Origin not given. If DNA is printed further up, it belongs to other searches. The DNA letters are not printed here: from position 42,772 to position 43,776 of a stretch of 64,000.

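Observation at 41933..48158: Putative NHEJ/DNA-repair island: WYL regulator, catalytically degenerate LigD-like domain, Ku, OsmC, NERD protein, DUF and a separate intact ATP-dependent ligase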

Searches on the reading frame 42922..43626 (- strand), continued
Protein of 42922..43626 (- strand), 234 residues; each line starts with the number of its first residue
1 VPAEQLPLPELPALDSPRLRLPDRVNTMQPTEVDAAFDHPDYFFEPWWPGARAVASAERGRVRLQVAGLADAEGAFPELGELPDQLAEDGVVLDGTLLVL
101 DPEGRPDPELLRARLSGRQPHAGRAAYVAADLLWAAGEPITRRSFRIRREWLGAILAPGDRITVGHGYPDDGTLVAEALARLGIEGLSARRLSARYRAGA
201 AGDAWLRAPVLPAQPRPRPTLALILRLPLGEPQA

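Call 47: fold_search(model_id=the predicted structure, library=pdb)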
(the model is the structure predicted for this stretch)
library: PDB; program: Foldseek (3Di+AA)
matches with E <= 10: 601; with E <= 0.001: 125
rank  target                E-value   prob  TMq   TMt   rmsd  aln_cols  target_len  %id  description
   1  9df9                  4.6e-15  1.00  0.71  0.31   2.5       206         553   23  Thermococcus gammatolerans DNA Ligase (released 2026-03-18)
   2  9dfa                  3.1e-14  1.00  0.70  0.30   2.7       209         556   22  Thermococcus gammatolerans DNA Ligase (released 2026-03-18)
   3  2cfm                  3.9e-14  1.00  0.71  0.30   2.4       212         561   23  ATP-DEPENDENT DNA LIGASE FROM PYROCOCCUS FURIOSUS (released 2006-07-12)
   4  3rr5                  7.7e-14  1.00  0.71  0.31   2.4       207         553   22  DNA ligase from the archaeon Thermococcus sp. 1519 (released 2012-04-11)
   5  6nhx                  1.2e-13  1.00  0.68  0.54   2.5       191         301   30  mycobacterial DNA ligase D complexed with ATP and MES (released 2019-02-13)
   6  4eq5                  1.3e-13  1.00  0.73  0.34   2.4       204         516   22  DNA ligase from the archaeon Thermococcus sibiricus (released 2012-05-09)
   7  6wbo                  1.4e-13  1.00  0.69  0.30   2.6       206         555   23  DNA-Ligase from Thermococcus gammatolerans (released 2021-05-05)
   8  1vs0_B                4.6e-13  1.00  0.67  0.52   2.5       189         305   30  Crystal Structure of the Ligase Domain from M. tuberculosis LigD at 2.4A (released 2006-02-28)
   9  6nhz                  1.4e-12  1.00  0.70  0.55   2.5       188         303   31  mycobacterial DNA ligase D complexed with ATP and Mg (released 2019-02-13)
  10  1vs0_A                3.5e-12  1.00  0.66  0.52   2.6       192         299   27  Crystal Structure of the Ligase Domain from M. tuberculosis LigD at 2.4A (released 2006-02-28)
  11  3l2p_A                2.3e-11  1.00  0.67  0.31   3.3       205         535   16  Human DNA Ligase III Recognizes DNA Ends by Dynamic Switching Between Two DNA Bound States (released 2010-07-14)
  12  2hiv                  2.5e-11  1.00  0.68  0.29   3.2       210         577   17  ATP-dependent DNA ligase from S. solfataricus (released 2006-11-07)
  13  3w5o_A                2.8e-11  1.00  0.60  0.26   4.5       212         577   17  Crystal Structure of Human DNA ligase IV (released 2013-04-03)
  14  3w1b_A                6.2e-11  1.00  0.60  0.26   4.6       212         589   16  Crystal Structure of Human DNA ligase IV-Artemis Complex (Mercury Derivative) (released 2013-04-03)
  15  3w1g_A                7.0e-11  1.00  0.61  0.26   4.5       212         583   16  Crystal Structure of Human DNA ligase IV-Artemis Complex (Native) (released 2013-04-03)
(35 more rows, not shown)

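Call 64: list_cluster_members(proteins=[P0137, P0155, P0144, P0154, P0159, P0122, P0125, P0127, P0268, P0166])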
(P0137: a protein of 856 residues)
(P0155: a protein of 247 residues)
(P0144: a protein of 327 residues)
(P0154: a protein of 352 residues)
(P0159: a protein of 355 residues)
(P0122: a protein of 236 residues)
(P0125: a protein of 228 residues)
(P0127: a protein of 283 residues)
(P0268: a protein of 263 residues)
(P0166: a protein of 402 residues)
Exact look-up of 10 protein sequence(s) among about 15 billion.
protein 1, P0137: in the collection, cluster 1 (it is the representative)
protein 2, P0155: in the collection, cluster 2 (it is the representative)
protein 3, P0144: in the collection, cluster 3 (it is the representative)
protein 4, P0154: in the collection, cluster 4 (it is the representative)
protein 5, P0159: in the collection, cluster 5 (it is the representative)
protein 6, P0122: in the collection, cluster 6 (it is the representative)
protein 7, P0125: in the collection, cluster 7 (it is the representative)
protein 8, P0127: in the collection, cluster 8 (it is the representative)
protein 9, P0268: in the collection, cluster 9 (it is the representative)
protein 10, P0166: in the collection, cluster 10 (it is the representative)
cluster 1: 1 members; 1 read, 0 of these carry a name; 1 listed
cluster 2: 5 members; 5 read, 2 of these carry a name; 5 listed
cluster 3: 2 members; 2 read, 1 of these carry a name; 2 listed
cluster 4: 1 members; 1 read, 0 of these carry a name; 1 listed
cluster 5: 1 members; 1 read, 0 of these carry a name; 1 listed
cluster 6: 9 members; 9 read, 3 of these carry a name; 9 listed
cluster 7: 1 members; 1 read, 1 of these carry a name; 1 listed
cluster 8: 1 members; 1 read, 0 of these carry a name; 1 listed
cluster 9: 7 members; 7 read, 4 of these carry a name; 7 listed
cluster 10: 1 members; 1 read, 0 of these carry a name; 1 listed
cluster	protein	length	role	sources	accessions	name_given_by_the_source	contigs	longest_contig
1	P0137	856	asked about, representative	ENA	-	-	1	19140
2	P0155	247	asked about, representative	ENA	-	-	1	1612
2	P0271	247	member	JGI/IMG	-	ATP-dependent DNA ligase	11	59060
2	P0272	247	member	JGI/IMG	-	ATP-dependent DNA ligase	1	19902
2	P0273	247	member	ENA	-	-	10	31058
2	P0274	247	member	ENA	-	-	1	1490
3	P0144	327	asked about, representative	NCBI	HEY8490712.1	MAG TPA: hypothetical protein VIO14_06940 [Dehalococcoidia bacterium]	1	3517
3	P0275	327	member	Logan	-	-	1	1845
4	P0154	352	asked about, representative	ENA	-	-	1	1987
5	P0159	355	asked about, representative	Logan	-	-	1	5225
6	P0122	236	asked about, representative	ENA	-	-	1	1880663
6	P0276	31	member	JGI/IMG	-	hypothetical protein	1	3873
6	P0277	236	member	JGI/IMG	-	bifunctional non-homologous end joining protein LigD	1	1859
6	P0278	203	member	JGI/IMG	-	bifunctional non-homologous end joining protein LigD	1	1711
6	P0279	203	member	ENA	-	-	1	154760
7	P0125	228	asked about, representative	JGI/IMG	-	bifunctional non-homologous end joining protein LigD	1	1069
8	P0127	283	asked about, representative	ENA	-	-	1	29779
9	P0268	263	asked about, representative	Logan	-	-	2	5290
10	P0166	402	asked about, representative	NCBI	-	-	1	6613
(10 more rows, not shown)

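Call 65: find_encoding_contigs(protein=P0155, flank=6000, max_places=3)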
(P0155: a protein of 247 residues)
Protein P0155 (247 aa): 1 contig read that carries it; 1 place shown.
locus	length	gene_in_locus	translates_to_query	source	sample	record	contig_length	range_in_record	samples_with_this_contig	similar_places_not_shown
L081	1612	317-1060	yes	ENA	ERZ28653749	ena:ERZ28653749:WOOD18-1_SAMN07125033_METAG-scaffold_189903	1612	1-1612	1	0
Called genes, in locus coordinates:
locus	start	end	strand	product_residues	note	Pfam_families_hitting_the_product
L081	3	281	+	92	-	?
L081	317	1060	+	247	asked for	PF01068:DNA_ligase_A_M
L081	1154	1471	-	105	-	-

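Call 66: find_encoding_contigs(protein=P0122, flank=6000, max_places=3)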
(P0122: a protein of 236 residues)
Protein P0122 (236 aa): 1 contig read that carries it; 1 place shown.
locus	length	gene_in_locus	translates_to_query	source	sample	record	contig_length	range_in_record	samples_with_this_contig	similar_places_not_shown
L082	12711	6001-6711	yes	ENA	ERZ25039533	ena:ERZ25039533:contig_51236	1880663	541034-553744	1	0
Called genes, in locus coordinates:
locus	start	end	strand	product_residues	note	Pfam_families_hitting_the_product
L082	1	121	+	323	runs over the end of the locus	PF00547:Urease_gamma, PF00699:Urease_beta, PF00449:Urease_alpha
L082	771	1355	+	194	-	PF01979:Amidohydro_1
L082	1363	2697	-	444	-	PF13559:DUF4129 (weak)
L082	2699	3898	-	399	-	PF01882:DUF58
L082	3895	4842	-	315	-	PF20030:bpMoxR, PF00004:AAA, PF07726:AAA_3, PF07728:AAA_5, PF17863:AAA_lid_2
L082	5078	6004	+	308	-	PF02735:Ku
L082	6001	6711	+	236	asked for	-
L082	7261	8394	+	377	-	PF10996:Beta-Casp, PF07521:RMMBL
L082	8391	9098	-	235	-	PF01061:ABC2_membrane, PF12679:ABC2_membrane_2, PF12730:ABC2_membrane_4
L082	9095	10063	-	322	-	PF00005:ABC_tran, PF13304:AAA_21, PF13732:DrrA1-3_C (weak)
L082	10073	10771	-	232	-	PF12697:Abhydrolase_6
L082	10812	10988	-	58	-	-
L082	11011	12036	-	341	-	PF12698:ABC2_membrane_3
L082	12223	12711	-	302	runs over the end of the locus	PF00005:ABC_tran, PF13304:AAA_21 (faint), PF13732:DrrA1-3_C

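Call 67: find_encoding_contigs(protein=P0271, flank=6000, max_places=2)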
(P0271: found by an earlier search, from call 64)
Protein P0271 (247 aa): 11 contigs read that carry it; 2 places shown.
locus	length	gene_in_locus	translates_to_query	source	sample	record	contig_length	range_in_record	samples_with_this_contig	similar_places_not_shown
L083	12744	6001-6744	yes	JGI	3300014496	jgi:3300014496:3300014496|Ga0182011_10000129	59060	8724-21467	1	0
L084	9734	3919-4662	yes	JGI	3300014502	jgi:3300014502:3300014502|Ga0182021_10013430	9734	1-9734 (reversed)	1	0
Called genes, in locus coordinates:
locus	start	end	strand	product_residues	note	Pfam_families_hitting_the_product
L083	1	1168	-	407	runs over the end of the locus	PF00909:Ammonium_transp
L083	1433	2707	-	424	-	PF00909:Ammonium_transp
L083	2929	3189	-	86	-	-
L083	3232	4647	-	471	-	PF00206:Lyase_1, PF14698:ASL_C2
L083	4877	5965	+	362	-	PF03976:PPK2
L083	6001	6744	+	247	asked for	PF01068:DNA_ligase_A_M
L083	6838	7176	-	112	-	-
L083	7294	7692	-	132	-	PF09946:DUF2178 (weak)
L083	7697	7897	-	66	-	PF12844:HTH_19, PF13560:HTH_31, PF01381:HTH_3, PF13413:HTH_25 (weak)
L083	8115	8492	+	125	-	PF06155:GBBH-like_N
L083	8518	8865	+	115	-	PF01906:YbjQ_1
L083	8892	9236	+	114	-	-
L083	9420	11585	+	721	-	PF13089:PP_kinase_N, PF02503:PP_kinase, PF17941:PP_kinase_C_1, PF13091:PLDc_2 (faint), PF13090:PP_kinase_C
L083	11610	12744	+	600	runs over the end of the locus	PF01928:CYTH, PF05235:CHAD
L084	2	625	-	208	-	?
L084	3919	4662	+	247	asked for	PF01068:DNA_ligase_A_M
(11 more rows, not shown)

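Call 68: find_encoding_contigs(protein=P0127, flank=6000, max_places=2)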
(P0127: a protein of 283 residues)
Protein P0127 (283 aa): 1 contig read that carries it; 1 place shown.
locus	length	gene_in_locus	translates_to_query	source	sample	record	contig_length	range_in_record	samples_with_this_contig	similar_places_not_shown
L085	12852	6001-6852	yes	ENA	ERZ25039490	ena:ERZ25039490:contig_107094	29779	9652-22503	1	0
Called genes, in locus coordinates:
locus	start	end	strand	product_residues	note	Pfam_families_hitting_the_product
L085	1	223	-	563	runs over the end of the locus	PF25596:CPSase_L_D1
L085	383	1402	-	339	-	PF02786:CPSase_L_D2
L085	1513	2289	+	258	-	-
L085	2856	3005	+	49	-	-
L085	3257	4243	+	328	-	-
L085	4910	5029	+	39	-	-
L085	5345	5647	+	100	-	-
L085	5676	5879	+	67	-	-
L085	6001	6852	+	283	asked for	-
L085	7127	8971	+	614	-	-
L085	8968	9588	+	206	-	-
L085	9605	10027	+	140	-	-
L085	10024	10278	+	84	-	-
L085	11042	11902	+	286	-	PF13692:Glyco_trans_1_4, PF00534:Glycos_transf_1, PF20706:GT4-conflict (weak)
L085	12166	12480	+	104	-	-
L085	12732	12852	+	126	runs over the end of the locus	-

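Call 69: find_encoding_contigs(protein=P0137, flank=6000, max_places=2)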
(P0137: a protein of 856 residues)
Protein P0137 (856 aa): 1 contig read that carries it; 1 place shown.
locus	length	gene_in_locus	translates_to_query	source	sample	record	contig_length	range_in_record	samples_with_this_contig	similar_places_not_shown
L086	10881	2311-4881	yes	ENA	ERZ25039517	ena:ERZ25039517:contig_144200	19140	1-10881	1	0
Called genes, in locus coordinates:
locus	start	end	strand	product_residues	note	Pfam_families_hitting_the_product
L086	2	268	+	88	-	?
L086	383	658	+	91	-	-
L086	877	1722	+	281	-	-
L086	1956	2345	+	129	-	-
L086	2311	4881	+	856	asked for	PF13298:LigD_N, PF01068:DNA_ligase_A_M, PF04679:DNA_ligase_A_C (weak)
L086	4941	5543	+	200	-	PF21686:LigD_Prim-Pol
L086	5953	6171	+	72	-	-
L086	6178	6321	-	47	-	-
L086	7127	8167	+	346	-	PF17179:Fer4_22, PF00175:NAD_binding_1, PF10418:DHODB_Fe-S_bind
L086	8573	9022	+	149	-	-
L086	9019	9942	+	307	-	PF00374:NiFeSe_Hases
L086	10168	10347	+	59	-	-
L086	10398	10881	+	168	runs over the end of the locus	-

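Call 72: find_homologous_proteins(query=L086:4941-5543:+, max_evalue=1e-10)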
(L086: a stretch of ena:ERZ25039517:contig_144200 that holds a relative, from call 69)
Query L086:4941-5543:+ (200 aa): 1784 proteins with E <= 1e-10 among 2631 candidates; the best 120 are listed.
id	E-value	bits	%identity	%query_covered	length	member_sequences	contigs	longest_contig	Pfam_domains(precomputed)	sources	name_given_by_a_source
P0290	3.5e-120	417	92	100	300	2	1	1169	PF21686.4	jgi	jgi:bifunctional non-homologous end joining protein LigD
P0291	4.6e-114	397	88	100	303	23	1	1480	PF21686.4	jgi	jgi:bifunctional non-homologous end joining protein LigD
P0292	1.4e-113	396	86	100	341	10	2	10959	PF21686.4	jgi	jgi:bifunctional non-homologous end joining protein LigD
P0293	1.4e-112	393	87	100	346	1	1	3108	PF21686.4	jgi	jgi:bifunctional non-homologous end joining protein LigD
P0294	1.3e-111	389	85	100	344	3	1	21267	PF21686.4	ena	-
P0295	1.7e-111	389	84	100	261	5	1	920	PF21686.4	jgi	jgi:bifunctional non-homologous end joining protein LigD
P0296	7.8e-111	387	85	100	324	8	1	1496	PF21686.4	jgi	jgi:bifunctional non-homologous end joining protein LigD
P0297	8.4e-109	380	82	100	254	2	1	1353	PF21686.4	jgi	jgi:bifunctional non-homologous end joining protein LigD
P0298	4.4e-108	378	83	99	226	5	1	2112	PF21686.4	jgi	jgi:bifunctional non-homologous end joining protein LigD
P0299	4.9e-108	378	83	100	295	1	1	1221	PF21686.4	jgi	jgi:bifunctional non-homologous end joining protein LigD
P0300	7.1e-108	377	82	100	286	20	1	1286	PF21686.4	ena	-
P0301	1.8e-106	373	82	94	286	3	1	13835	PF21686.4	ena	-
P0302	1.1e-95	337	81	92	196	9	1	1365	PF21686.4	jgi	-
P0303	5.9e-92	325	89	82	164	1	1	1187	PF21686.4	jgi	jgi:bifunctional non-homologous end joining protein LigD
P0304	6.9e-91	322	85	82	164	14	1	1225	PF21686.4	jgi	jgi:bifunctional non-homologous end joining protein LigD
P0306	2.1e-88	314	71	100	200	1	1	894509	PF01896.26,PF21686.4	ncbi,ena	-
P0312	2.5e-86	307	69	100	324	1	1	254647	PF21686.4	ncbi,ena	-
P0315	4.0e-86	306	70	100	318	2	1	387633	PF21686.4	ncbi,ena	-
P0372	8.0e-83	295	66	100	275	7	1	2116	PF01896.26,PF21686.4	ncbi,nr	ncbi:MAG TPA: non-homologous end-joining DNA ligase, partial [Candidatus Limnocylindria bacterium]|n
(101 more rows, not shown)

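Call 73: find_encoding_contigs(protein=P0315, flank=7000, max_places=2)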
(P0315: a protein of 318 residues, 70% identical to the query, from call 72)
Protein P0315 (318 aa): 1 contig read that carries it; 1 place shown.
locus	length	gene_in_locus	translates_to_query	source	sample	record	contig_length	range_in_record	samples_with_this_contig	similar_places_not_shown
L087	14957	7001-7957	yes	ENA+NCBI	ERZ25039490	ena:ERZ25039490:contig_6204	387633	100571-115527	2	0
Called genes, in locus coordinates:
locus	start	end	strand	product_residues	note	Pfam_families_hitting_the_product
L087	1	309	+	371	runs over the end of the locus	PF01266:DAO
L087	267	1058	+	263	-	PF01266:DAO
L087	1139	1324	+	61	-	-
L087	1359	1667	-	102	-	PF00990:GGDEF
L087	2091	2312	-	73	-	-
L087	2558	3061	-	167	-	-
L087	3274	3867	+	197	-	-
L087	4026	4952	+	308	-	PF02735:Ku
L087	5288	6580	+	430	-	PF13298:LigD_N, PF01068:DNA_ligase_A_M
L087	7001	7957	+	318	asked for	PF21686:LigD_Prim-Pol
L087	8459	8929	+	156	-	PF19371:DUF5946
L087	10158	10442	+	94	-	-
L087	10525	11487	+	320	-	PF05977:MFS_3 (weak), PF07690:MFS_1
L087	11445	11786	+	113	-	-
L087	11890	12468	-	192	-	PF00296:Bac_luciferase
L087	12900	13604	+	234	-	-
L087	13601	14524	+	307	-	-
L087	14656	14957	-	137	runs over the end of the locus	PF07366:SnoaL, PF12680:SnoaL_2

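Call 74: find_encoding_contigs(protein=P0372, flank=7000, max_places=3)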
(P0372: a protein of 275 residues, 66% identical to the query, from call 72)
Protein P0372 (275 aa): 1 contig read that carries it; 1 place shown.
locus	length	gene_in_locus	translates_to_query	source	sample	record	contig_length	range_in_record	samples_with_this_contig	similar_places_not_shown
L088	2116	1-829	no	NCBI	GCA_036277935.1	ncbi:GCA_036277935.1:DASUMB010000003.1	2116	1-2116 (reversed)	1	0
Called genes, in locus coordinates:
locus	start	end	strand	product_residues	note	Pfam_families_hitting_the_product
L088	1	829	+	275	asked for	PF01896:DNA_primase_S (faint), PF21686:LigD_Prim-Pol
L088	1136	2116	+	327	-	PF13560:HTH_31, PF01381:HTH_3 (weak), PF13424:TPR_12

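Call 76: find_encoding_contigs(protein=P0306, flank=6000, max_places=2)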
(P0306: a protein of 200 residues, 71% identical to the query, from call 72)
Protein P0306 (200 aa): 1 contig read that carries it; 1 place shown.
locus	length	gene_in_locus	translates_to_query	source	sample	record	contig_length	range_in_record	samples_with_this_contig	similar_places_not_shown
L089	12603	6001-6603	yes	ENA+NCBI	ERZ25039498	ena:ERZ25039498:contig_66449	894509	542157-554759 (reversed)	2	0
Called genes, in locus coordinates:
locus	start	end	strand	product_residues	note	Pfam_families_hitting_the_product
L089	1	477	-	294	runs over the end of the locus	PF00581:Rhodanese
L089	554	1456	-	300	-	PF00294:PfkB, PF08543:Phos_pyr_kin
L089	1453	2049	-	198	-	PF12766:Pyridox_oxase_2 (weak), PF01243:PNPOx_N, PF10590:PNP_phzG_C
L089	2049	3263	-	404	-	PF00266:Aminotran_5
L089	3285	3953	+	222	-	PF00702:Hydrolase, PF12710:HAD, PF13419:HAD_2, PF13242:Hydrolase_like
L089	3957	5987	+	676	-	PF13298:LigD_N, PF01068:DNA_ligase_A_M, PF04679:DNA_ligase_A_C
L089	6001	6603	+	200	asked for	PF21686:LigD_Prim-Pol, PF01896:DNA_primase_S (faint)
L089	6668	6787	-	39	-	-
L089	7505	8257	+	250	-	PF00515:TPR_1 (faint), PF07719:TPR_2 (faint), PF13424:TPR_12, PF13428:TPR_14 (faint), PF13424:TPR_12 (weak)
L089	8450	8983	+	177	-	PF11290:DUF3090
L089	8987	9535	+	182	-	PF05706:CDKN3 (weak), PF22785:Tc-R-P, PF22784:PTP-SAK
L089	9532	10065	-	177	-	PF01047:MarR, PF12802:MarR_2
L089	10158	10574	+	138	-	PF01641:SelR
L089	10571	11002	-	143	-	-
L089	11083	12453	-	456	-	PF00202:Aminotran_3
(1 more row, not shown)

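Call 77: find_encoding_contigs(protein=P0312, flank=6000, max_places=2)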
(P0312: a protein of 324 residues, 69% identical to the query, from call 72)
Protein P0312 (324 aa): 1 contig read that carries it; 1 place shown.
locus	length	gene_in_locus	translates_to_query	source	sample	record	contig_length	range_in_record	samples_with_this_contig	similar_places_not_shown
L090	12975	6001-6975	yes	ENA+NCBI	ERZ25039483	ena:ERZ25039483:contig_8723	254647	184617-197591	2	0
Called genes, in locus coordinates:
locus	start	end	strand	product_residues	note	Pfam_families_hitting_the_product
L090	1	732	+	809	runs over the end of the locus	-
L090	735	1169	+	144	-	-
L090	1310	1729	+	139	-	PF00027:cNMP_binding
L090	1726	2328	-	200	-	PF12766:Pyridox_oxase_2 (weak), PF01243:PNPOx_N, PF10590:PNP_phzG_C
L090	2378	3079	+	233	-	PF00702:Hydrolase, PF12710:HAD (faint), PF13419:HAD_2, PF13242:Hydrolase_like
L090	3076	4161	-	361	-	PF04173:DoxD, PF07681:DoxX (weak), PF00355:Rieske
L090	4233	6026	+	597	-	PF13298:LigD_N, PF01068:DNA_ligase_A_M, PF04679:DNA_ligase_A_C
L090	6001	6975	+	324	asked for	PF21686:LigD_Prim-Pol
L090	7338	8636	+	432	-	PF17874:TPR_MalT (faint), PF13424:TPR_12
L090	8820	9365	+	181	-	PF11290:DUF3090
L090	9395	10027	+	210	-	PF05706:CDKN3, PF22784:PTP-SAK, PF22785:Tc-R-P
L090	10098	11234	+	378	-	PF01266:DAO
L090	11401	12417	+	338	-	PF04886:PT (faint)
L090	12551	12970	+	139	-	PF01641:SelR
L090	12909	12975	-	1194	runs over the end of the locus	PF13482:RNase_H_2, PF13086:AAA_11 (faint), PF13245:AAA_19, PF13604:AAA_30, PF13087:AAA_12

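Call 78: find_encoding_contigs(protein=P0144, flank=4000, max_places=2)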
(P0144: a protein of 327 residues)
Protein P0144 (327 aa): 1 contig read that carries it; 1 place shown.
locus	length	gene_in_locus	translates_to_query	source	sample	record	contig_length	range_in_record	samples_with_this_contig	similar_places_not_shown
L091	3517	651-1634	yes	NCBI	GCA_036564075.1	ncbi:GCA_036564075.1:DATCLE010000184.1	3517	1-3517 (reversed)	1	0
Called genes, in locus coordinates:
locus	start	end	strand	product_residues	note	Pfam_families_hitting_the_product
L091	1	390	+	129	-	?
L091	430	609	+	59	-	PF04945:YHS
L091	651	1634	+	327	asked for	PF01068:DNA_ligase_A_M, PF04679:DNA_ligase_A_C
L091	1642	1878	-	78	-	-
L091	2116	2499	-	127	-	PF08818:DUF1801 (faint)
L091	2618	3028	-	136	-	PF00903:Glyoxalase, PF18029:Glyoxalase_6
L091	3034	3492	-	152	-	PF00165:HTH_AraC (weak), PF12833:HTH_18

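Call 79: find_encoding_contigs(protein=P0159, flank=5000, max_places=2)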
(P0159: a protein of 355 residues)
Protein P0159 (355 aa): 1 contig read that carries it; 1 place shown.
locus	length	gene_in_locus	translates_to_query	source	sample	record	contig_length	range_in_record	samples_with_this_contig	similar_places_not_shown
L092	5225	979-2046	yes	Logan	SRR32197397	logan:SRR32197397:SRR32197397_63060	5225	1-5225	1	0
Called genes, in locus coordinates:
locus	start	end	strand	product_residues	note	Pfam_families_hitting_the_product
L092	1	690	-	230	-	?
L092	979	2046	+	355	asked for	PF01068:DNA_ligase_A_M, PF04679:DNA_ligase_A_C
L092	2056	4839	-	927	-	PF13298:LigD_N, PF01068:DNA_ligase_A_M, PF04679:DNA_ligase_A_C, PF21686:LigD_Prim-Pol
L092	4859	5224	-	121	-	?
